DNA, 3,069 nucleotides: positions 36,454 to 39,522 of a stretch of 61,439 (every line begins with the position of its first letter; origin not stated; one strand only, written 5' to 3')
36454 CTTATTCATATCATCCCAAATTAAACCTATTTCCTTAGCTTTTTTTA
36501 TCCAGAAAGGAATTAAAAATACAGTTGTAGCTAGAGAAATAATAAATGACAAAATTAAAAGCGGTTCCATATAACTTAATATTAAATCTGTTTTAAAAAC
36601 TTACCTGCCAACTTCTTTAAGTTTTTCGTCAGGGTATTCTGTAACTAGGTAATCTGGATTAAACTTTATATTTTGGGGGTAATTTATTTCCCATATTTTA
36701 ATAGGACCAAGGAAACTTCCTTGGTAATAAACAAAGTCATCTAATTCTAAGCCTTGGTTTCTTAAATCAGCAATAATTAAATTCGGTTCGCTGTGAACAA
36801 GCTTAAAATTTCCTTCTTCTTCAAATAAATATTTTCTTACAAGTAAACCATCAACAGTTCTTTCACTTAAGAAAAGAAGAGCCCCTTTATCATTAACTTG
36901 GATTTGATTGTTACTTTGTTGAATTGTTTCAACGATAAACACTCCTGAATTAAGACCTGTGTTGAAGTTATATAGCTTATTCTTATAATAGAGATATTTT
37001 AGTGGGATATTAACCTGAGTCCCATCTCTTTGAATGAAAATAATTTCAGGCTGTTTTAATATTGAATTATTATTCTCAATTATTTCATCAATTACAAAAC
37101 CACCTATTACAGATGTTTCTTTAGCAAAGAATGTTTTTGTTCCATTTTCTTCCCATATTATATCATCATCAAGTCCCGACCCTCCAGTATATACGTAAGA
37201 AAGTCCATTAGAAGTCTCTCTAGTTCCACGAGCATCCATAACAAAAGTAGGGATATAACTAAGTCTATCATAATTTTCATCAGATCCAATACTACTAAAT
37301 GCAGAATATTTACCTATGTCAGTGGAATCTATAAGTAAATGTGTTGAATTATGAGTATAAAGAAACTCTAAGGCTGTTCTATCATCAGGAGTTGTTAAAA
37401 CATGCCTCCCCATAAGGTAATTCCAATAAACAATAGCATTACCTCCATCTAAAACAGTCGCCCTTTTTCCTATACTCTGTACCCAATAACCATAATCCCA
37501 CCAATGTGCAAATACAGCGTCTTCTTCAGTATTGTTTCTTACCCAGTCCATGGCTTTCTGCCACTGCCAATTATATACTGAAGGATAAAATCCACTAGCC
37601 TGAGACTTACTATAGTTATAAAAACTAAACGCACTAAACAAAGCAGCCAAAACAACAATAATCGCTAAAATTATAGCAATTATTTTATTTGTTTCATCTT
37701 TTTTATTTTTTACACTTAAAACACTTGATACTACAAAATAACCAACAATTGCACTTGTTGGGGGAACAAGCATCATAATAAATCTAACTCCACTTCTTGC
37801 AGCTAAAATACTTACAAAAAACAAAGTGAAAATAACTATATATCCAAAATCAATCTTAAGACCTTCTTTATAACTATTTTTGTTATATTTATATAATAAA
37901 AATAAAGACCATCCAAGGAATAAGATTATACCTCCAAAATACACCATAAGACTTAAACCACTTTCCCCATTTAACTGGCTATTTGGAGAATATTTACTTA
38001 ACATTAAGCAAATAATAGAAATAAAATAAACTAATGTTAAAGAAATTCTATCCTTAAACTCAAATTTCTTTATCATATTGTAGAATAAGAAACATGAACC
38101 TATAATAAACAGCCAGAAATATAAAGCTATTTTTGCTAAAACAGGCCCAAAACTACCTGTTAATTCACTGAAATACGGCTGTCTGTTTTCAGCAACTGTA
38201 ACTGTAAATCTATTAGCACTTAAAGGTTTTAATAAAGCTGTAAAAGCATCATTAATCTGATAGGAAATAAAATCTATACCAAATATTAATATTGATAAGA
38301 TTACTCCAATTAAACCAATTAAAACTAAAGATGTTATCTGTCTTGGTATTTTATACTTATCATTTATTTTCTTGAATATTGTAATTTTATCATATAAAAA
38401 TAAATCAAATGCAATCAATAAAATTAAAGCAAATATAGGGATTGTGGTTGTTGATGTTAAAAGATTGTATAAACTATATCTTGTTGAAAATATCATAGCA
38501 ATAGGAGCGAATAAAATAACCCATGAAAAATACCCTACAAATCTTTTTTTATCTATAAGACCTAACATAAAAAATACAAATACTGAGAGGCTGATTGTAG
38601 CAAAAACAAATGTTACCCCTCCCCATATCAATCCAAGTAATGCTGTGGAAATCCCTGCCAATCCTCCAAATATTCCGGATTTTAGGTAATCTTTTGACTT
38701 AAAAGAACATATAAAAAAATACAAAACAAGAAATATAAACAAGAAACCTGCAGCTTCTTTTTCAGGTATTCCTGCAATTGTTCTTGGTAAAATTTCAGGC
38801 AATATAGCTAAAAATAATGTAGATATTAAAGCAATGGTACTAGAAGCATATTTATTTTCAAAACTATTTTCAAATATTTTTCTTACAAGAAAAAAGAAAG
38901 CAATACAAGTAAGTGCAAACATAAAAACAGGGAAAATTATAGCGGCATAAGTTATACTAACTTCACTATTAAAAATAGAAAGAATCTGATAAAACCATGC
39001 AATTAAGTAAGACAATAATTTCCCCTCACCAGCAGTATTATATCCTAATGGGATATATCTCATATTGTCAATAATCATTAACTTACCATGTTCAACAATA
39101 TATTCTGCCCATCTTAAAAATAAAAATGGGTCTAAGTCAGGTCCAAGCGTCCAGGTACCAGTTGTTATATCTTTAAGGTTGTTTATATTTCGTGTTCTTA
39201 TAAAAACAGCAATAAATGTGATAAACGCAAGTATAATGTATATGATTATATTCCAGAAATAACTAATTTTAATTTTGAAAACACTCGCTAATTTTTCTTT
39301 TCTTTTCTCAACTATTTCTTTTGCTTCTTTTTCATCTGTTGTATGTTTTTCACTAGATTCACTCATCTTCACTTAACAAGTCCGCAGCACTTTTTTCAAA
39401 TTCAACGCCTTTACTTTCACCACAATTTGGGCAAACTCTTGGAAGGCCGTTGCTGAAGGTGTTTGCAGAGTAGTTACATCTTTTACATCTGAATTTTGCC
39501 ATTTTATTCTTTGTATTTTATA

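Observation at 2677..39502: A ~37-kb glycosylation island anchored by aglB, with an enzyme set unusual for an archaeon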

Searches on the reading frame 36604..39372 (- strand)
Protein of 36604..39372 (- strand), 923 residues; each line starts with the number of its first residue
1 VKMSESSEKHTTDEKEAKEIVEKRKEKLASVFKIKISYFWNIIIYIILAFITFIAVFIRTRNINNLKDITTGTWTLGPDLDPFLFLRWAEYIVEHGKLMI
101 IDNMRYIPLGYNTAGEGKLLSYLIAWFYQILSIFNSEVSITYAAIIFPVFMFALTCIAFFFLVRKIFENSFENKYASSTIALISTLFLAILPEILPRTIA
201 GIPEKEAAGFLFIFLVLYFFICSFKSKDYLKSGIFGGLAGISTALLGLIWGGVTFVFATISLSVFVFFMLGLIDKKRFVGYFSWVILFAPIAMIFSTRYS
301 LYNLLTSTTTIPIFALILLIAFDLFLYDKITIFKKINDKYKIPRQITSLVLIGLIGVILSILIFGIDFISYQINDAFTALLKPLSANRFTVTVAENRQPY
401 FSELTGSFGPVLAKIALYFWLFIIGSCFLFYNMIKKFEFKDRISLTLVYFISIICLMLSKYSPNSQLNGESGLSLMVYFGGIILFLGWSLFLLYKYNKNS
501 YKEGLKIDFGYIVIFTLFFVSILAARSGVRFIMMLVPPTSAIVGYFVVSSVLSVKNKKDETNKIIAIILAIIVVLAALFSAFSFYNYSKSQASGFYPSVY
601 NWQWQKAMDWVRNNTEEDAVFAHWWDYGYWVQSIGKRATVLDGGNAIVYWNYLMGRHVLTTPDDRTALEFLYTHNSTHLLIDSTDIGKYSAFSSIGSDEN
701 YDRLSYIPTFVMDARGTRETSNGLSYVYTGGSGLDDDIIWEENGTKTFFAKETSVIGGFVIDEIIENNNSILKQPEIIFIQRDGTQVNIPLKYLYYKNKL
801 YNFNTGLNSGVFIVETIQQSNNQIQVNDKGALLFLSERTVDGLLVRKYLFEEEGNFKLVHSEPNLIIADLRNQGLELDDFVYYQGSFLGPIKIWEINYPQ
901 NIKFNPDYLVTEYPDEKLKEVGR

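Call 6: search_protein_families(library=pfam, proteins=[window:36604-39372:-], max_evalue=0.001)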
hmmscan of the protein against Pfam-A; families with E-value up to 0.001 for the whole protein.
window:36604-39372:- (923 aa): 2 families
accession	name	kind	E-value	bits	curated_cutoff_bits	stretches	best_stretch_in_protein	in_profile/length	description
PF02516.20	STT3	-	6.5e-13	49.4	24.5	1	79-361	31-312/405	Oligosaccharyl transferase STT3, N-terminal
PF21436.2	STT3-PglB_core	-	4.6e-05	24.4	23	1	618-663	3-46/131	STT3/PglB/AglB core domain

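Call 9: search_protein_families(library=ncbifam, proteins=[window:36604-39372:-], max_evalue=0.01)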
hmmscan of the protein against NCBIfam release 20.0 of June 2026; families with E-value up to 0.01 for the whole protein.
window:36604-39372:- (923 aa): 2 families
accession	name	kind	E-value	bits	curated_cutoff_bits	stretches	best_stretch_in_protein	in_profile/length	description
TIGR04154.1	archaeo_STT3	subfamily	6.8e-29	100.8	450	1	46-714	2-623/831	oligosaccharyl transferase, archaeosortase A system-associated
NF050801.1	ProtGlycPglB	equivalog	5.9e-10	38.3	1300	1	512-653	354-486/713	undecaprenyl-diphosphooligosaccharide--protein glycotransferase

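Call 12: find_homologous_proteins(query=window:36604-39366:-, max_evalue=1e-10)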
Query window:36604-39366:- (921 aa): 1145 proteins with E <= 1e-10 among 8000 candidates; the best 120 are listed.
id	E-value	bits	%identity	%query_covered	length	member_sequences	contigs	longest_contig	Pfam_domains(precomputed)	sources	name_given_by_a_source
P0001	0.0e+0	2051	100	100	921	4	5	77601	PF02516.21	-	-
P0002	0.0e+0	1427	69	98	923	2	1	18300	PF02516.21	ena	-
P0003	0.0e+0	1288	63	98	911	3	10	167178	PF02516.21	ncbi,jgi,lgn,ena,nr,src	ncbi:hypothetical protein J4466_00015 [Candidatus Pacearchaeota archaeon]|nr:hypothetical protein [C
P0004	0.0e+0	1204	60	96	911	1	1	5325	PF02516.21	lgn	-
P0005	0.0e+0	1180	59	98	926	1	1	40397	PF02516.21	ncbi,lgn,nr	ncbi:hypothetical protein HYW74_03040 [Candidatus Pacearchaeota archaeon]|nr:hypothetical protein [C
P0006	0.0e+0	1179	58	100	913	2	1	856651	PF02516.21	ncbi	ncbi:MAG: STT3 domain-containing protein [Candidatus Pacearchaeota archaeon]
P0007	0.0e+0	1178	58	99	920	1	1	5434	PF02516.21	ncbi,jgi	-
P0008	0.0e+0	1156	57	99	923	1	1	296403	PF02516.21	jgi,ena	-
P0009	0.0e+0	1156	56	98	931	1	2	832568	PF02516.21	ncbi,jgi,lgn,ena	ncbi:MAG: STT3 domain-containing protein [Candidatus Pacearchaeota archaeon]|jgi:asparagine N-glycos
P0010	0.0e+0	1155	57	100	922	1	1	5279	PF02516.21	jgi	jgi:asparagine N-glycosylation enzyme membrane subunit Stt3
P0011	0.0e+0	1139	58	94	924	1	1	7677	PF02516.21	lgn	-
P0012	0.0e+0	1130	56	99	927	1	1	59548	PF02516.21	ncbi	-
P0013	0.0e+0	1130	56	100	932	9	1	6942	PF02516.21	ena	-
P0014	0.0e+0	1128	56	100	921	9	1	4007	PF02516.21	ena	-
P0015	0.0e+0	1112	57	100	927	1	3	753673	PF02516.21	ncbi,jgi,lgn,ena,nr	ncbi:MAG TPA: STT3 domain-containing protein [Candidatus Paceibacterota bacterium]|nr:STT3 domain-co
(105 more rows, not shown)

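Call 13: find_encoding_contigs(protein=P0003, flank=10000, max_places=1)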
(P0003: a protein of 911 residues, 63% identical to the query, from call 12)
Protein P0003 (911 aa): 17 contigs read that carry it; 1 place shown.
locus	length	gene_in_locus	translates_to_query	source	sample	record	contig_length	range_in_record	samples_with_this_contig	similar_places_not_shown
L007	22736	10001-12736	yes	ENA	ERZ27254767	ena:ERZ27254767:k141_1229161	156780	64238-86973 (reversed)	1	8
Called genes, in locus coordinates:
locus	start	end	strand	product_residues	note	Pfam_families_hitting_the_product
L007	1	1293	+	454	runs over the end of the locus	PF00344:SecY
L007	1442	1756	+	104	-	-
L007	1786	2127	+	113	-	-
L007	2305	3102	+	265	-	-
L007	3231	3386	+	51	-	PF26688:RHH_12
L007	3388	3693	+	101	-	-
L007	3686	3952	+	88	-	PF05016:ParE_toxin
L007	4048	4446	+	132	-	PF01956:EMC3_TMCO1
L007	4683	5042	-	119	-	-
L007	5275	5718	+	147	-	PF02996:Prefoldin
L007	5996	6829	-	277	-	PF01008:IF-2B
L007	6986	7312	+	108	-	-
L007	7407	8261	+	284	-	PF01944:SpoIIM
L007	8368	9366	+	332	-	PF13384:HTH_23 (weak), PF13518:HTH_28 (weak), PF13551:HTH_29 (weak), PF13565:HTH_32 (weak), PF13592:HTH_33, PF13358:DDE_3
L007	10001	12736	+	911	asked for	PF02516:STT3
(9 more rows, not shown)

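Call 14: find_encoding_contigs(protein=P0006, flank=10000, max_places=1)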
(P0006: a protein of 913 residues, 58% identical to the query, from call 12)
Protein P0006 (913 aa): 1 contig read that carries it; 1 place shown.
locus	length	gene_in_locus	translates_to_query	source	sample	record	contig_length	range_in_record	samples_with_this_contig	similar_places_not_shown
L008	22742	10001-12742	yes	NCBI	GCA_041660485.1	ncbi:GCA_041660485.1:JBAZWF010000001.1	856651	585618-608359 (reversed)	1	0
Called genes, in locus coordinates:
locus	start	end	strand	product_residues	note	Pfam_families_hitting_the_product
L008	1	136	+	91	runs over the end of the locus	-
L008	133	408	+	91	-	-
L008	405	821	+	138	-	PF00327:Ribosomal_L30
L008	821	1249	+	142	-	PF00293:NUDIX, PF14815:NUDIX_4 (weak)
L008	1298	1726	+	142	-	PF00828:Ribosomal_L27A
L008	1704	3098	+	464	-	PF10559:Plug_translocon (weak), PF00344:SecY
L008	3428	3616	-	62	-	PF26477:DUF8150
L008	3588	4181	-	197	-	-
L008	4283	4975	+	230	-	-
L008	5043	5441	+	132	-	PF01956:EMC3_TMCO1, PF13858:DUF4199 (faint)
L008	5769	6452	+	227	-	PF08308:PEGA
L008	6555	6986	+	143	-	PF02996:Prefoldin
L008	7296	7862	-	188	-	-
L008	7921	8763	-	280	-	PF01008:IF-2B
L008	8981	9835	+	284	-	PF01944:SpoIIM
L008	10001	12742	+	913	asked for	PF02516:STT3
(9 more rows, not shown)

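Call 15: find_encoding_contigs(protein=P0009, flank=10000, max_places=1)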
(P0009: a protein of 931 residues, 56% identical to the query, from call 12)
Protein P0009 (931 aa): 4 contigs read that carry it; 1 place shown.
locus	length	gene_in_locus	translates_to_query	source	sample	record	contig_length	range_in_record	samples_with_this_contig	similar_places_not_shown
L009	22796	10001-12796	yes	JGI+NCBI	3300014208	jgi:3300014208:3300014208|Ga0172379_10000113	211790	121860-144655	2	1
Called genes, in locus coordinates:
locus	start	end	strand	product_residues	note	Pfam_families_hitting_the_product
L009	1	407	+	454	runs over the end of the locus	PF10559:Plug_translocon (faint), PF00344:SecY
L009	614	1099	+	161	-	PF01956:EMC3_TMCO1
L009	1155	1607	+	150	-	PF02996:Prefoldin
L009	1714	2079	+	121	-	-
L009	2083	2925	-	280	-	PF01008:IF-2B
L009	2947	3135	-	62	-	PF26477:DUF8150 (weak)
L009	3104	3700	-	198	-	-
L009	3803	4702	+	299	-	-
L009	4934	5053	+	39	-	-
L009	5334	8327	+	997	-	PF14520:HHH_5 (weak), PF08423:Rad51, PF14890:Intein_splicing, PF14528:LAGLIDADG_3, PF00154:RecA_N (weak), PF08423:Rad51, PF14890:Intein_splicing, PF08423:Rad51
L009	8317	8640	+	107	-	-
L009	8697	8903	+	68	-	-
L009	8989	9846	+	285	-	PF01944:SpoIIM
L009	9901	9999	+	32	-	-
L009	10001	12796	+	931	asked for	PF02516:STT3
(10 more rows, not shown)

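Call 19: find_encoding_contigs(protein=P0015, flank=10000, max_places=1)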
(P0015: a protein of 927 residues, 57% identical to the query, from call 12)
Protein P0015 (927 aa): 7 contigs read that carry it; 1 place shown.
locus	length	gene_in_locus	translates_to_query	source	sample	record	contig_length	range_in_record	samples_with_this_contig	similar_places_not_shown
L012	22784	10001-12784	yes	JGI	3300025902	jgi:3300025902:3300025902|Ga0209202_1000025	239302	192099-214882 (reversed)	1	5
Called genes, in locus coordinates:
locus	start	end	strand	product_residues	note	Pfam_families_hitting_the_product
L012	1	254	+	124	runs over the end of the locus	PF00410:Ribosomal_S8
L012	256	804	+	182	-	PF00347:Ribosomal_L6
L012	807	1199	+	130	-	PF01655:Ribosomal_L32e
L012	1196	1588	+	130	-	PF01280:Ribosomal_L19e, PF25476:Ribosomal_L19e_C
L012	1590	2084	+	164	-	PF17144:Ribosomal_L5e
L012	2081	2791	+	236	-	PF00333:Ribosomal_S5, PF03719:Ribosomal_S5_C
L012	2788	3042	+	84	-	-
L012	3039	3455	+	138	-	PF00327:Ribosomal_L30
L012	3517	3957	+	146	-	PF00293:NUDIX, PF14815:NUDIX_4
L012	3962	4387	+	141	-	PF00828:Ribosomal_L27A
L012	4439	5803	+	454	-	PF00344:SecY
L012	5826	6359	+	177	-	PF01956:EMC3_TMCO1 (weak)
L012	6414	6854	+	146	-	PF02996:Prefoldin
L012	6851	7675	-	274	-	PF01008:IF-2B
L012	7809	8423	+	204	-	-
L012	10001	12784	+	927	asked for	PF02516:STT3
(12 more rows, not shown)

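Call 32: find_related_loci(query=A1, collection=genome_contigs, flank=10000)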
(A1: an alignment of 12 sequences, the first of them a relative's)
Query A1 (921 aa) in genome_contigs; peptide patterns used: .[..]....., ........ (x = any residue, [..] = any of these).
599 stretches matched a pattern (row limit reached: there are more); 503 encode a relative of the query (tblastn E <= 1e-3); the best 80 are kept; 80 distinct loci.
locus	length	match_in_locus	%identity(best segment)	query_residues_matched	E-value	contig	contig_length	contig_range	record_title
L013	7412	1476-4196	69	17-919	0e+0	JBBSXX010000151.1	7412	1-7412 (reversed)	MAG: Nanoarchaeota archaeon isolate H51-bin135_1 H51_bin135_1_000000000151, whole genome shotgun sequence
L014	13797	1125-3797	63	22-919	0e+0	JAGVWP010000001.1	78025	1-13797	Candidatus Pacearchaeota archaeon isolate RIFCSPHIGHO2_02_FULL_31_29 rifcsphigho2_02_scaffold_262, whole genome shotgun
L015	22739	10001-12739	58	1-920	0e+0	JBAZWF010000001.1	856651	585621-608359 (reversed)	MAG: Candidatus Pacearchaeota archaeon isolate SO_2017_GW1_270 NODE_32_length_856651_cov_3.449720_OW334_2017, whole geno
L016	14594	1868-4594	59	17-918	0e+0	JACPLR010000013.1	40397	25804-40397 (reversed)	MAG: Candidatus Pacearchaeota archaeon isolate NC_groundwater_526_Ag_S-0.1um_30_12 S35_SO-1_scaffold_87557, whole genome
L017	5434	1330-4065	58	6-919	0e+0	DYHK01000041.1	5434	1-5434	MAG TPA_asm: Candidatus Aenigmarchaeum sp. isolate BE2012_2_32_6 Afr_mines_BE2012_5331_length_5434_cov_2_733594, whole g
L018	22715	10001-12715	56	13-916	0e+0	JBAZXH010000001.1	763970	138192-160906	MAG: Candidatus Pacearchaeota archaeon isolate SO_2017_GW1_51 NODE_49_length_763970_cov_4.841685_OW334_2017, whole genom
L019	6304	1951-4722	55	3-919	0e+0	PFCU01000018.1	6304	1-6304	MAG: Candidatus Pacearchaeota archaeon CG10_big_fil_rev_8_21_14_0_10_30_48 CG10_8_21_14_0.10_scaffold_14662_c, whole gen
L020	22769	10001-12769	52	7-916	0e+0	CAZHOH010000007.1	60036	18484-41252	MAG TPA_asm: Candidatus Woesearchaeota archaeon isolate SRP141376_co4_235 genome assembly, contig: NODE_905_length_60036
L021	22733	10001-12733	52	1-914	0e+0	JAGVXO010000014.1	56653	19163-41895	Candidatus Pacearchaeota archaeon isolate RIFOXYB1_FULL_32_14 rifoxyb1_full_scaffold_701, whole genome shotgun sequence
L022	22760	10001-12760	57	1-919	0e+0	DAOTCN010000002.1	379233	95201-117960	MAG TPA_asm: Candidatus Paceibacterota bacterium isolate AMR_MDS_3180 NODE_15_length_379233_cov_10.034047, whole genome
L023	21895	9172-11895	54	12-917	0e+0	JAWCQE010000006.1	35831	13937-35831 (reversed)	MAG: Candidatus Pacearchaeota archaeon isolate JZ-2_201901_bins_146 JZ-2_201901_bins_146_scaffold_6, whole genome shotgu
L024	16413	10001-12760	50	3-914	0e+0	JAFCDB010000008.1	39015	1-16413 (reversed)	Candidatus Pacearchaeota archaeon isolate Meg19_1012_Bin_278 Meg19_1012_Bin_278_scaffold_4869, whole genome shotgun sequ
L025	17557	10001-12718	51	5-914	0e+0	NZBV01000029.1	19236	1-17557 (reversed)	MAG: Candidatus Pacearchaeota archaeon isolate ARS1301 MHASMcontig_676656, whole genome shotgun sequence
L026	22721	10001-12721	51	2-917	0e+0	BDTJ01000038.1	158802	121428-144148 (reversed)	Archaeon BMS3Abin17 DNA, contig: NODE_1, whole genome shotgun sequence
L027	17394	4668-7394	50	1-914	0e+0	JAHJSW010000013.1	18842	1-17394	MAG: Nanoarchaeota archaeon isolate OS_PC_MetaG.mb.31 OS_PC_MetaG.mb.31_k141_290543, whole genome shotgun sequence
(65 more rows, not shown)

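Call 39: find_encoding_contigs(protein=P0002, flank=10000, max_places=1)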
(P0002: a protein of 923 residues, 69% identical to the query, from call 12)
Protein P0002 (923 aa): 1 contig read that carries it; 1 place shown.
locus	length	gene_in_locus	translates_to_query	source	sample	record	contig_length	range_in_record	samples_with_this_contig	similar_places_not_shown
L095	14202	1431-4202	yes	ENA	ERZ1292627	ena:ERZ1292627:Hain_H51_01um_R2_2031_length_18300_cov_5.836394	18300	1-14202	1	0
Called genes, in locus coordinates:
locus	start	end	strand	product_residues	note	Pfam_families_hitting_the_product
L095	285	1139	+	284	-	PF01944:SpoIIM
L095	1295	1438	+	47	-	-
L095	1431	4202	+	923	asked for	PF02516:STT3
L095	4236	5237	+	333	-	PF00953:Glycos_transf_4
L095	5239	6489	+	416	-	PF01943:Polysacc_synt, PF13440:Polysacc_synt_3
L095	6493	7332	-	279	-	-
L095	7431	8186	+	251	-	PF00535:Glycos_transf_2, PF10111:Glyco_tranf_2_2, PF13641:Glyco_tranf_2_3 (weak)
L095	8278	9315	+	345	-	PF00535:Glycos_transf_2, PF10111:Glyco_tranf_2_2, PF13641:Glyco_tranf_2_3 (weak)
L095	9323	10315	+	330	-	PF00535:Glycos_transf_2, PF10111:Glyco_tranf_2_2 (weak), PF13641:Glyco_tranf_2_3 (weak)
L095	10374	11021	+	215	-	PF13489:Methyltransf_23, PF13847:Methyltransf_31, PF13649:Methyltransf_25, PF08241:Methyltransf_11, PF08242:Methyltransf_12 (weak), PF01209:Ubie_methyltran (weak)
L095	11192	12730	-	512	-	PF02366:PMT (weak), PF13231:PMT_2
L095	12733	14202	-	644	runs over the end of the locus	PF02310:B12-binding, PF04055:Radical_SAM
